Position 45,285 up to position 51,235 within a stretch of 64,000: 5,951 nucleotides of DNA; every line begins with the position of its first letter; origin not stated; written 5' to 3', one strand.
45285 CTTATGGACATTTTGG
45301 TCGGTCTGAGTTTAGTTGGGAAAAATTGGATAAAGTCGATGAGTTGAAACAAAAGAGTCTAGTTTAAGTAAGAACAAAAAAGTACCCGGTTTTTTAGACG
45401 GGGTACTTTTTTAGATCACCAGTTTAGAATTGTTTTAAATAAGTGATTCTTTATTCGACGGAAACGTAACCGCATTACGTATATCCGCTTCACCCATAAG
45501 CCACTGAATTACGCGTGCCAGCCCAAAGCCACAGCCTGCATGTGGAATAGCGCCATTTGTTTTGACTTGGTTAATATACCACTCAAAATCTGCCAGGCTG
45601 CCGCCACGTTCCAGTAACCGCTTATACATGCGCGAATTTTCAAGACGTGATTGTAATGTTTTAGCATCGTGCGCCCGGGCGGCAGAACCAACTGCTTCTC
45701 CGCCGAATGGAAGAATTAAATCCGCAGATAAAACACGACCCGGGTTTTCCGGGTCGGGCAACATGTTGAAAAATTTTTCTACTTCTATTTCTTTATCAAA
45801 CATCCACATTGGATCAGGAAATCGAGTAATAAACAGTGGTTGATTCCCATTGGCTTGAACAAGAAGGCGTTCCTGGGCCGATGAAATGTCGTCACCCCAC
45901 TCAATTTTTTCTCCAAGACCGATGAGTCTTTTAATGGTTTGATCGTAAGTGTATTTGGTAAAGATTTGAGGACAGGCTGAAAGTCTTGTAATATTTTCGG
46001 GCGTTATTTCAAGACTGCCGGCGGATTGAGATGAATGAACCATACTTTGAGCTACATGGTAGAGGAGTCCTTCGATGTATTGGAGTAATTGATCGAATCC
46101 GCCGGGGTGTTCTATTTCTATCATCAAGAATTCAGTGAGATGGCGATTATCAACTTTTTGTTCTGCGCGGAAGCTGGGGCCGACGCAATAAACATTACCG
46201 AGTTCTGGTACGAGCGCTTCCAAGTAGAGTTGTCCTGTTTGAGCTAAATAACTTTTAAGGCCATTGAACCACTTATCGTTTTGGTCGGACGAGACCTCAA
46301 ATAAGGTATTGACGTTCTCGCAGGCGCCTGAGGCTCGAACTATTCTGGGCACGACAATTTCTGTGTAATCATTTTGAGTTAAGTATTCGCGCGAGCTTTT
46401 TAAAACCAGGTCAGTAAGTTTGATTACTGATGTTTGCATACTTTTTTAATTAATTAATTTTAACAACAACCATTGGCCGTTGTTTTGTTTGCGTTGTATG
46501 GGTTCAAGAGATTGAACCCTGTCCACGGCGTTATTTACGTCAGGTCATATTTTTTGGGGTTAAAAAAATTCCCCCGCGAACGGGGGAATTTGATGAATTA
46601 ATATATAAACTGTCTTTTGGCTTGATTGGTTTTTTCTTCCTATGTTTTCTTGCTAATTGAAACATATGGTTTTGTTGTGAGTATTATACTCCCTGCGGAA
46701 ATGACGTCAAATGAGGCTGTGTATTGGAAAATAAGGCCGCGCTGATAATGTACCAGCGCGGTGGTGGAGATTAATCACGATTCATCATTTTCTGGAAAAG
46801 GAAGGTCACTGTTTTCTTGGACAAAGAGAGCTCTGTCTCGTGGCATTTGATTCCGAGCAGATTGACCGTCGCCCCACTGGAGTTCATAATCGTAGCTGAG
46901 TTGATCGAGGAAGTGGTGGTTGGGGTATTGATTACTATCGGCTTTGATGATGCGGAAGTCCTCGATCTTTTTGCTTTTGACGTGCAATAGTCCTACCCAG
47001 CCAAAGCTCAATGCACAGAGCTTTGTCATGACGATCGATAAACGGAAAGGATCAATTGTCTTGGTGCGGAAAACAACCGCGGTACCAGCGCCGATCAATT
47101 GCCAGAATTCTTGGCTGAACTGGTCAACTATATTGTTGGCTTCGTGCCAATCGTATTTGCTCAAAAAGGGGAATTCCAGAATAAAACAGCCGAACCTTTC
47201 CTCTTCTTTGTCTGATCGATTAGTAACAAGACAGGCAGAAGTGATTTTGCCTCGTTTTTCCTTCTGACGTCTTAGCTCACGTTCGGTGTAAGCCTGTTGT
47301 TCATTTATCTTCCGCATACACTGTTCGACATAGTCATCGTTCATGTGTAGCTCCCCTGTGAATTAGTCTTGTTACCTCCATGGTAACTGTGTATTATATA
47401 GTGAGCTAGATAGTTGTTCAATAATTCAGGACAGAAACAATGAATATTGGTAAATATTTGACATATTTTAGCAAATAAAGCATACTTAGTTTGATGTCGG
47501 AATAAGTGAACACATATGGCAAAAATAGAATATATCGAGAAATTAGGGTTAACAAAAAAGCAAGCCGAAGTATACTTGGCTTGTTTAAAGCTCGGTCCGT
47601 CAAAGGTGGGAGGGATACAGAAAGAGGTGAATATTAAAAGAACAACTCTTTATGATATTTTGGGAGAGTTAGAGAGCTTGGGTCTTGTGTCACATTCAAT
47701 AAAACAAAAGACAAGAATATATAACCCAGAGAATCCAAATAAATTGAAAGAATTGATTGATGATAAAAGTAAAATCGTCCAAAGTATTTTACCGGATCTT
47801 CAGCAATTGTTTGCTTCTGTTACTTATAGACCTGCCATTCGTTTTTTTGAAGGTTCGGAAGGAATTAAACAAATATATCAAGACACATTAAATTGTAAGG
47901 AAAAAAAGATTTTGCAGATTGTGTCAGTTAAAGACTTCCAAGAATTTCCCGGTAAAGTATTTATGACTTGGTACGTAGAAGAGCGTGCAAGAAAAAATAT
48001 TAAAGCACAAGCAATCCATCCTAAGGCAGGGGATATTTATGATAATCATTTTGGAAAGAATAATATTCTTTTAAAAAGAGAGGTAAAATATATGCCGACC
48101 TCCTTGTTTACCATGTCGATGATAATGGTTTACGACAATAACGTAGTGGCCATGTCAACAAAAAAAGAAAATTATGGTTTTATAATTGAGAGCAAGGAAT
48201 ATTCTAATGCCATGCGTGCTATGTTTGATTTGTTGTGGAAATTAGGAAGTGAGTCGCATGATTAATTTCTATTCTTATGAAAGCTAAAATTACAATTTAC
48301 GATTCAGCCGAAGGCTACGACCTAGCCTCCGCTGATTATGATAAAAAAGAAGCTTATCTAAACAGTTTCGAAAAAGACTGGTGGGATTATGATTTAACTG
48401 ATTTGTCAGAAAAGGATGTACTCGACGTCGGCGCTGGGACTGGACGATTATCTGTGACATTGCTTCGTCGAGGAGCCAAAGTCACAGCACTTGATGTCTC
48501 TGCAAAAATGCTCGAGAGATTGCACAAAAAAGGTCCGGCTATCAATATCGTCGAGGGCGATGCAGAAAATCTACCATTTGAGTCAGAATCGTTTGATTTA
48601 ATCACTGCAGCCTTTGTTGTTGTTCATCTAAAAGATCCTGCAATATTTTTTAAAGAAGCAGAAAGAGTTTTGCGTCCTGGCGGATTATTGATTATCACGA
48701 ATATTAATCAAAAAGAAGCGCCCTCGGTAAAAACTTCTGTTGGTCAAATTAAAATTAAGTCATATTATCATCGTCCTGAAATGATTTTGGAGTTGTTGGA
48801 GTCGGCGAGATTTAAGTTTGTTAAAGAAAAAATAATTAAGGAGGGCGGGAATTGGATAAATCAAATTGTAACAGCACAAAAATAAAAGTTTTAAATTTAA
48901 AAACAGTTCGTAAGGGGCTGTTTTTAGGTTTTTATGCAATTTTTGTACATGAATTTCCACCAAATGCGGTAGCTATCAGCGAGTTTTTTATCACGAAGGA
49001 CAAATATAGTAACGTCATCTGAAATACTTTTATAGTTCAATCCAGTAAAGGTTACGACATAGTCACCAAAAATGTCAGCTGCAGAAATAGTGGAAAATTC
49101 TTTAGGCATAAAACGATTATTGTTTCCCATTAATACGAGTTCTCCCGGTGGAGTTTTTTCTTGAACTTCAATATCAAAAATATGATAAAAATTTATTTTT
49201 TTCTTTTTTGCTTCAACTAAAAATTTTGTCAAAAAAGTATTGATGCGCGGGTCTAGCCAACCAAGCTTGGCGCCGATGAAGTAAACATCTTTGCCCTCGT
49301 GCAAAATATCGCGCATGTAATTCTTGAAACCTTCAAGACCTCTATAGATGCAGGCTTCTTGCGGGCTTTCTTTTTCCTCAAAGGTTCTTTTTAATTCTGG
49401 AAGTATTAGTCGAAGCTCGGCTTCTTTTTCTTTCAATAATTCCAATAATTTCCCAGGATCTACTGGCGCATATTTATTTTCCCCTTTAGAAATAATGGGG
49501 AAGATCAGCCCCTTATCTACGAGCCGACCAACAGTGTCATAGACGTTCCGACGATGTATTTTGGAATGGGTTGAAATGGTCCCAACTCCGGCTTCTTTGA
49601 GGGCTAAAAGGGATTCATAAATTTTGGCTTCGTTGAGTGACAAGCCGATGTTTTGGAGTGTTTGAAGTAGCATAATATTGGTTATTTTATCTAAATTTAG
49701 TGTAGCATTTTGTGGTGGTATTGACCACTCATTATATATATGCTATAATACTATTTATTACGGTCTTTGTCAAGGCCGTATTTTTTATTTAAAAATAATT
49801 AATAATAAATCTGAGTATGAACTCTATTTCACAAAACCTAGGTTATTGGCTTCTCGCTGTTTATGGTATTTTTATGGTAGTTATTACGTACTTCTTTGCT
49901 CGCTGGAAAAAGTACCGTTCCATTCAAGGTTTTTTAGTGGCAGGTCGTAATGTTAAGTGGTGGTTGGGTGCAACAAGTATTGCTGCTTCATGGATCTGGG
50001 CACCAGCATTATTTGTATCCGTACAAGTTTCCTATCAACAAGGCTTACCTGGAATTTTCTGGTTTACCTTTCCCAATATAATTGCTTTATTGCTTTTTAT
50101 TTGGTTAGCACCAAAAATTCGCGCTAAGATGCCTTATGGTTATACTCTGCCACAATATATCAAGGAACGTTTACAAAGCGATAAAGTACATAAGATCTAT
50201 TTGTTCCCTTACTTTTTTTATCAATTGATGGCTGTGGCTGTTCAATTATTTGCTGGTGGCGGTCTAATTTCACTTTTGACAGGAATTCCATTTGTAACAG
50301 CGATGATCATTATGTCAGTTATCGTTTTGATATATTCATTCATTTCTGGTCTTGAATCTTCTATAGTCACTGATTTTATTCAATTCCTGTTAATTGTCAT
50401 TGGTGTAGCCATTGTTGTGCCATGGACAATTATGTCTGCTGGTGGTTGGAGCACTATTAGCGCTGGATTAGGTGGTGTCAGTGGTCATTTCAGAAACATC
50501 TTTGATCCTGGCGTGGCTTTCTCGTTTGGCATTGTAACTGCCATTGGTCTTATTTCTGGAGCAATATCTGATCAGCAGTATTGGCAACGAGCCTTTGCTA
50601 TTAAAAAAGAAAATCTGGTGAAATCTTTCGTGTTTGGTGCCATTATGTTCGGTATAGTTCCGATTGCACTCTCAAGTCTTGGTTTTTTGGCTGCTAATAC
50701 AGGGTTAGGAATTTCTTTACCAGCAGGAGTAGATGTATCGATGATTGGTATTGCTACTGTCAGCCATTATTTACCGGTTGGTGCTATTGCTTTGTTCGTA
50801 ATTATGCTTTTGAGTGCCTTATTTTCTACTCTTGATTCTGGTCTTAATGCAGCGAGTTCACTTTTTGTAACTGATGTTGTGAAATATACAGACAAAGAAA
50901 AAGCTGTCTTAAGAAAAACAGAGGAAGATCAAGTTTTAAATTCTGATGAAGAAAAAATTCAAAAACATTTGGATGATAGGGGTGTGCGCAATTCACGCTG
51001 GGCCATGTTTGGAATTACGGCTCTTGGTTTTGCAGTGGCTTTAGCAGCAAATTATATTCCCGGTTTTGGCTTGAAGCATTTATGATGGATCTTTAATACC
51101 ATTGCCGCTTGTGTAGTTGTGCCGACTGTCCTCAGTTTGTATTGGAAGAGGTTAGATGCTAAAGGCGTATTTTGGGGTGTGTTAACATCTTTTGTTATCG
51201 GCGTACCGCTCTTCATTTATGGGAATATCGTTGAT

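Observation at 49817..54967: Three otherwise intact genes each carry a single in-frame TGA, all within a 5-kb zone that also has a frameshifted gene and an ABC-ATPase remnant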

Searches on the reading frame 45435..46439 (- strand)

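Call 86: search_protein_families(library=pfam, proteins=[window:45435-46439:-], max_evalue=0.001)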
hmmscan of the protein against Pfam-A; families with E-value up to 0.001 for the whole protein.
window:45435-46439:- (334 aa): 1 family
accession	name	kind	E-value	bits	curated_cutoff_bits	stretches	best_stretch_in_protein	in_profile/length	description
PF00152.25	tRNA-synt_2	-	2.6e-48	165.1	25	1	4-329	20-307/308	tRNA synthetases class II (D, K and N)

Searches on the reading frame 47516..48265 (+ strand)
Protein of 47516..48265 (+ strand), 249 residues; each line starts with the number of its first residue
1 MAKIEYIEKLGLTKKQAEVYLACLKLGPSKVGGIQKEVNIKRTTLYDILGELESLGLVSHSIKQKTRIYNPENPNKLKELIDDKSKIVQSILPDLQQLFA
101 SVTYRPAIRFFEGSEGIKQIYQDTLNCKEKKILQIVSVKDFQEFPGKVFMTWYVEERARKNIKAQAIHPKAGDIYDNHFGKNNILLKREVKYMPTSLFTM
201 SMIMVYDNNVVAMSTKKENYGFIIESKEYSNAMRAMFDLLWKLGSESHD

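Call 86: search_protein_families(library=pfam, proteins=[window:47516-48265:+], max_evalue=0.001)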
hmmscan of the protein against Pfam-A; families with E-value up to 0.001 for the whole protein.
window:47516-48265:+ (249 aa): 1 family
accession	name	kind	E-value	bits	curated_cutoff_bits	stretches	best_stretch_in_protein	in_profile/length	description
PF01978.25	TrmB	-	1.9e-13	50.5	25.6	1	8-74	2-67/68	Sugar-specific transcriptional regulator TrmB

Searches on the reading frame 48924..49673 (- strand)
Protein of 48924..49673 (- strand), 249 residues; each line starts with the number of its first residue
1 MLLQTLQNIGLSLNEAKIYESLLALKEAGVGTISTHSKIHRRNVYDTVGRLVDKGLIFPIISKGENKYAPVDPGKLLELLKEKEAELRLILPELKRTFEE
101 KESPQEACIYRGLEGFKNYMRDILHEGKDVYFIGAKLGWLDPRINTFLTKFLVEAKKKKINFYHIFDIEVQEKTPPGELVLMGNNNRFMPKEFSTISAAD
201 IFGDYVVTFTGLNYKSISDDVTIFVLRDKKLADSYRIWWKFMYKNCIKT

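Call 60: search_protein_families(library=pfam, proteins=[window:48924-49673:-], max_evalue=0.001)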
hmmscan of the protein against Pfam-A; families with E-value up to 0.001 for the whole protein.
window:48924-49673:- (249 aa): 1 family
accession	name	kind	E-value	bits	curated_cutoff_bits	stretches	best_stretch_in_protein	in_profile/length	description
PF01978.25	TrmB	-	8.1e-15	54.9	25.6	1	6-73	1-67/68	Sugar-specific transcriptional regulator TrmB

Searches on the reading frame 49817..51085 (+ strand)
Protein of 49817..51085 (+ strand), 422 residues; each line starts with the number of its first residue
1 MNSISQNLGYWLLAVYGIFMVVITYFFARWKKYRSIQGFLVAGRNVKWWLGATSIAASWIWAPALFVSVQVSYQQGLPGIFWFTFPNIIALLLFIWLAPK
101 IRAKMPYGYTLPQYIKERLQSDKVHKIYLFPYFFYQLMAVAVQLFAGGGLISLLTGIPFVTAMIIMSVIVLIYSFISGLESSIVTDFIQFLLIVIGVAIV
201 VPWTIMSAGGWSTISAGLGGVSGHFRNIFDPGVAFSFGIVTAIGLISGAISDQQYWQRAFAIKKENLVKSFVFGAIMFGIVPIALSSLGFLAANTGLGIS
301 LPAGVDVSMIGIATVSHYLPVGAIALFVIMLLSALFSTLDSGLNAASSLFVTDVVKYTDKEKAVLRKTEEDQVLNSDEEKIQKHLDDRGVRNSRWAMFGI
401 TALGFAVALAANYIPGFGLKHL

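Call 36: find_encoding_contigs(protein=window:49817-51085:+, flank=3000, max_places=10)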
Protein window:49817-51085:+ (422 aa): 16 contigs read that carry it; 5 places shown.
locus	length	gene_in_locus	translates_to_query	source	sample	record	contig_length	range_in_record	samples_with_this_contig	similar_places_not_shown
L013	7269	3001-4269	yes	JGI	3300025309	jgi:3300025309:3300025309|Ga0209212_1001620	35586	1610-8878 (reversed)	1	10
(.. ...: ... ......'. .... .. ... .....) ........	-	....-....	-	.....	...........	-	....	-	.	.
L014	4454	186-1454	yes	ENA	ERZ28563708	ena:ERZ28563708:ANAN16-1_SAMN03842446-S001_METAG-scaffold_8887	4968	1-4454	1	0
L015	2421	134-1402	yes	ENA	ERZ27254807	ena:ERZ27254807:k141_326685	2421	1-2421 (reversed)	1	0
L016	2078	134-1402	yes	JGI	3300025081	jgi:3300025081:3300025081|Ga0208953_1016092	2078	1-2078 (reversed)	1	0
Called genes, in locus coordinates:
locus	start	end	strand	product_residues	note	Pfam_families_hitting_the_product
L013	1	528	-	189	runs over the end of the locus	-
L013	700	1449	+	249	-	PF01978:TrmB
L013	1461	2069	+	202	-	PF01209:Ubie_methyltran, PF05891:Methyltransf_PK, PF13489:Methyltransf_23, PF03141:Methyltransf_29, PF13847:Methyltransf_31, PF08241:Methyltransf_11, PF08242:Methyltransf_12, PF13649:Methyltransf_25, +6 more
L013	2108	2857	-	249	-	PF01978:TrmB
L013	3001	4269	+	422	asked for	PF00474:SSF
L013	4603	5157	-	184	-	-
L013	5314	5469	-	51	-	-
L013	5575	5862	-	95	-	-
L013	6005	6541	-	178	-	PF12294:DUF3626 (weak)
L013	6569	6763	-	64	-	-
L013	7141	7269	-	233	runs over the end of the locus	PF01545:Cation_efflux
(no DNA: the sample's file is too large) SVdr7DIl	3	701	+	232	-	?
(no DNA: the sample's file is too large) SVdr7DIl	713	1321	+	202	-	PF01209:Ubie_methyltran, PF05891:Methyltransf_PK, PF13489:Methyltransf_23, PF03141:Methyltransf_29, PF13847:Methyltransf_31, PF08241:Methyltransf_11, PF08242:Methyltransf_12, PF13649:Methyltransf_25, +6 more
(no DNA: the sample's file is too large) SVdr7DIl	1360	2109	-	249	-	PF01978:TrmB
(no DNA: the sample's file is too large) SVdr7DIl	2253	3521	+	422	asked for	PF00474:SSF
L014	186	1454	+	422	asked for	PF00474:SSF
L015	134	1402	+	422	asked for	PF00474:SSF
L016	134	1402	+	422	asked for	PF00474:SSF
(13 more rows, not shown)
